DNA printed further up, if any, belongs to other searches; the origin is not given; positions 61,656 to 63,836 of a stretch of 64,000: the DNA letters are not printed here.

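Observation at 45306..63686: Mannan/glucomannan utilisation locus built on T9SS-secreted enzymes plus an SSS-GH130 import/phosphorolysis operon instead of SusC/SusD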

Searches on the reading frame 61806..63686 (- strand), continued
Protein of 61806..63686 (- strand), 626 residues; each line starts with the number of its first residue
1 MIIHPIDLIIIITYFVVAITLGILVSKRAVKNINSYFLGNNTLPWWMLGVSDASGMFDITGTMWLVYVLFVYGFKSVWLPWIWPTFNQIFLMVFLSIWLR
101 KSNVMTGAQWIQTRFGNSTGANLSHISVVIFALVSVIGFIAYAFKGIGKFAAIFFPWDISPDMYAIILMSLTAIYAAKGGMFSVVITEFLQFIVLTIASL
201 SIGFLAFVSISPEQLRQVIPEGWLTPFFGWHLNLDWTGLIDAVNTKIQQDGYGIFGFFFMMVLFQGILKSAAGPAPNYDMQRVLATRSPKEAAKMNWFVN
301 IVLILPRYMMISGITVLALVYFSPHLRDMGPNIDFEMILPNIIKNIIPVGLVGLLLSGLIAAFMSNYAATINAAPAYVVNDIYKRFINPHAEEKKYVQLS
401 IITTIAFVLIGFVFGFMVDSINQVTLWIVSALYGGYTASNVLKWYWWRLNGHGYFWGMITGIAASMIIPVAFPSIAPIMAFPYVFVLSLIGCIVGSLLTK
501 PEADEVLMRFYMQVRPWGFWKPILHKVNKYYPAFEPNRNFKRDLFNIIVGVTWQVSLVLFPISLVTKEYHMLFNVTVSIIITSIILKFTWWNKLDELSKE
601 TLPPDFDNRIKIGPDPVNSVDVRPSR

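Call 71: search_solved_structures(query=window:61806-63686:-, max_evalue=0.001)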
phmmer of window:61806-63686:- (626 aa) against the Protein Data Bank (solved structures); distinct sequences matched with E-value up to 0.001: 9.
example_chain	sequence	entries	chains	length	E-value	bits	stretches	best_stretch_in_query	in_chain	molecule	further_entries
7vsi_A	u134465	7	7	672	1.7e-13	53.3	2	337-466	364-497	Sodium/glucose cotransporter 2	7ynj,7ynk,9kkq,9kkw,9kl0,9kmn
8hb0_A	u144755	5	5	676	1.8e-13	53.3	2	337-466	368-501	Sodium/glucose cotransporter 2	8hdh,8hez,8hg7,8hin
7wmv_A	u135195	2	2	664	7e-13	51.3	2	337-511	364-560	Sodium/glucose cotransporter 1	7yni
7sl8_A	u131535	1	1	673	1.3e-12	50.4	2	337-510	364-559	Sodium/glucose cotransporter 1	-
7sla_A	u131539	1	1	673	1.4e-12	50.3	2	337-510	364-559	Sodium/glucose cotransporter 1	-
2xq2_A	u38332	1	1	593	1.1e-10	44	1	6-499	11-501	SODIUM/GLUCOSE COTRANSPORTER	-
3dh4_A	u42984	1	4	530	1.8e-06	30.1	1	40-492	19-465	Sodium/glucose cotransporter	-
5nv9_A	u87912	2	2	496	2e-06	29.9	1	7-470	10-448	Putative sodium:solute symporter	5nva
2xq2_B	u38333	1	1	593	2.1e-05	26.6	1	42-499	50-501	SODIUM/GLUCOSE COTRANSPORTER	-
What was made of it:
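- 61806..63686 (-): Sodium:solute symporter (SSS) family inner-membrane transporter, the first gene of the SSS-GH130-GH5 unit. The nearest solved structures are the sugar carriers SGLT1/2 and vSGLT (call 71).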
